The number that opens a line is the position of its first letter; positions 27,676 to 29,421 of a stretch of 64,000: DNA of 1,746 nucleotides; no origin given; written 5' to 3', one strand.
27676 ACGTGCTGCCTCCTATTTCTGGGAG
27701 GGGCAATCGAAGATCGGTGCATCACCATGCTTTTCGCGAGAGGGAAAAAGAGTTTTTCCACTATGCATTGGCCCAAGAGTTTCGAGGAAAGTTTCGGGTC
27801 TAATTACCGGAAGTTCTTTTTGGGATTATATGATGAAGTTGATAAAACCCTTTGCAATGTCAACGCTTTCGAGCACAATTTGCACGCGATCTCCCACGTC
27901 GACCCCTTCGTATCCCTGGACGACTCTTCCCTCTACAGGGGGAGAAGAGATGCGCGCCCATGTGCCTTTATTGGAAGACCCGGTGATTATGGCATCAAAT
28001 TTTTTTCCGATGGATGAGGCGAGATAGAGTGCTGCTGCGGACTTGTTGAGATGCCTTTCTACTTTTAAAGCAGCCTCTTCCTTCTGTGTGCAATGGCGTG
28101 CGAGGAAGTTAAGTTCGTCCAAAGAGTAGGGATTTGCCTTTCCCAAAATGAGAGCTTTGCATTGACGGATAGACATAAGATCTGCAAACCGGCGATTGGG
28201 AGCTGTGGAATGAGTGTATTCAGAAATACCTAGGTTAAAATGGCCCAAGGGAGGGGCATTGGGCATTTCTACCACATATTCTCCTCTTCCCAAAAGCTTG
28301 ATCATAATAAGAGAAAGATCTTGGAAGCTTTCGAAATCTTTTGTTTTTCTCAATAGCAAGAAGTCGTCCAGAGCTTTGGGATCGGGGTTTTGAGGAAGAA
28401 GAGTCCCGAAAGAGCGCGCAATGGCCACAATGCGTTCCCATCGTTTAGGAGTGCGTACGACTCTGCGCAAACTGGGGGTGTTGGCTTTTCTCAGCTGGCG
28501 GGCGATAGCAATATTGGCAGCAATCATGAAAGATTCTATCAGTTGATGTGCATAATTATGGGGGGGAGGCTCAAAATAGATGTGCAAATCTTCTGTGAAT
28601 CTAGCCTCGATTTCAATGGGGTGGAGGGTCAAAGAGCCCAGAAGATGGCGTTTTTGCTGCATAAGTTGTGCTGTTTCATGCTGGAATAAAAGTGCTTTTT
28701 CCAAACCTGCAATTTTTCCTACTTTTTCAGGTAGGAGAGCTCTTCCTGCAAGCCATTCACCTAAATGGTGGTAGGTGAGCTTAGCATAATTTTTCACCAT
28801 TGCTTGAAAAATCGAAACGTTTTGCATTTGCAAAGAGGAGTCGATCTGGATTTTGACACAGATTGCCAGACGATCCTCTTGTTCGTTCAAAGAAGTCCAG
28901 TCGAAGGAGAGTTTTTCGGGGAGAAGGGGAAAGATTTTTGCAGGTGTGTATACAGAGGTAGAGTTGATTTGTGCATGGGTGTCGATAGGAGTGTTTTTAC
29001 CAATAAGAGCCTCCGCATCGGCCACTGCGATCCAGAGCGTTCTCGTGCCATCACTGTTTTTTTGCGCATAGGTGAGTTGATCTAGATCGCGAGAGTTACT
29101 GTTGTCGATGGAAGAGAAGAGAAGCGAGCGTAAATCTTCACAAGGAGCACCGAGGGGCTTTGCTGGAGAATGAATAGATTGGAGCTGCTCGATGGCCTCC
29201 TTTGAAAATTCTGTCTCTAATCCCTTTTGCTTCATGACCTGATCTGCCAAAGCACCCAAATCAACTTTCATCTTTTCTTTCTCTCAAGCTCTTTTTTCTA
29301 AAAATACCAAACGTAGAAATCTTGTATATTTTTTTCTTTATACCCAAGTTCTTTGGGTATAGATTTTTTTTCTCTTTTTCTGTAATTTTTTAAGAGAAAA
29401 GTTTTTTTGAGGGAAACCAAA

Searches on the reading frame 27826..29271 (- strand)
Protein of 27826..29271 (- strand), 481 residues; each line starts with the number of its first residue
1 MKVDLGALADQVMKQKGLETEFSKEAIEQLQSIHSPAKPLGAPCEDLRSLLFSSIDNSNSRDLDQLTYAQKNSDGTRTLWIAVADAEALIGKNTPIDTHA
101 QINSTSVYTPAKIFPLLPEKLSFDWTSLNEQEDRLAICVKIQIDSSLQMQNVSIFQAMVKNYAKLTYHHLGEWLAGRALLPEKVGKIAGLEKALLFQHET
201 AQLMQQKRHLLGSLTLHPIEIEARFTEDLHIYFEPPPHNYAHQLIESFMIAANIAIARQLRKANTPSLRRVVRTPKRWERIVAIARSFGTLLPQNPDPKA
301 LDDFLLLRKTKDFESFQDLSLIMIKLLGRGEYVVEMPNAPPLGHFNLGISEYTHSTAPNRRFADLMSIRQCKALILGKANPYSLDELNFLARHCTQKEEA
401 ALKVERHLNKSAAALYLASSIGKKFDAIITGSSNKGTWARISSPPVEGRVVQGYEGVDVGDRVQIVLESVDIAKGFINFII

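Call 12: search_protein_families(library=pfam, proteins=[window:27826-29271:-], max_evalue=0.01)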
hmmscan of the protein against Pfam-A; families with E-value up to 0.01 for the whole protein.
window:27826-29271:- (481 aa): 2 families
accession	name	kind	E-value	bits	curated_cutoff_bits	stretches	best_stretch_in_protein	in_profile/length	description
PF00773.25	RNB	-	4.6e-70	236.9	29.3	1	45-375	2-324/326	RNB domain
PF18614.7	RNase_II_C_S1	-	2.6e-15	56.4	26.6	1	424-479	2-56/59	RNase II-type exonuclease C-terminal S1 domain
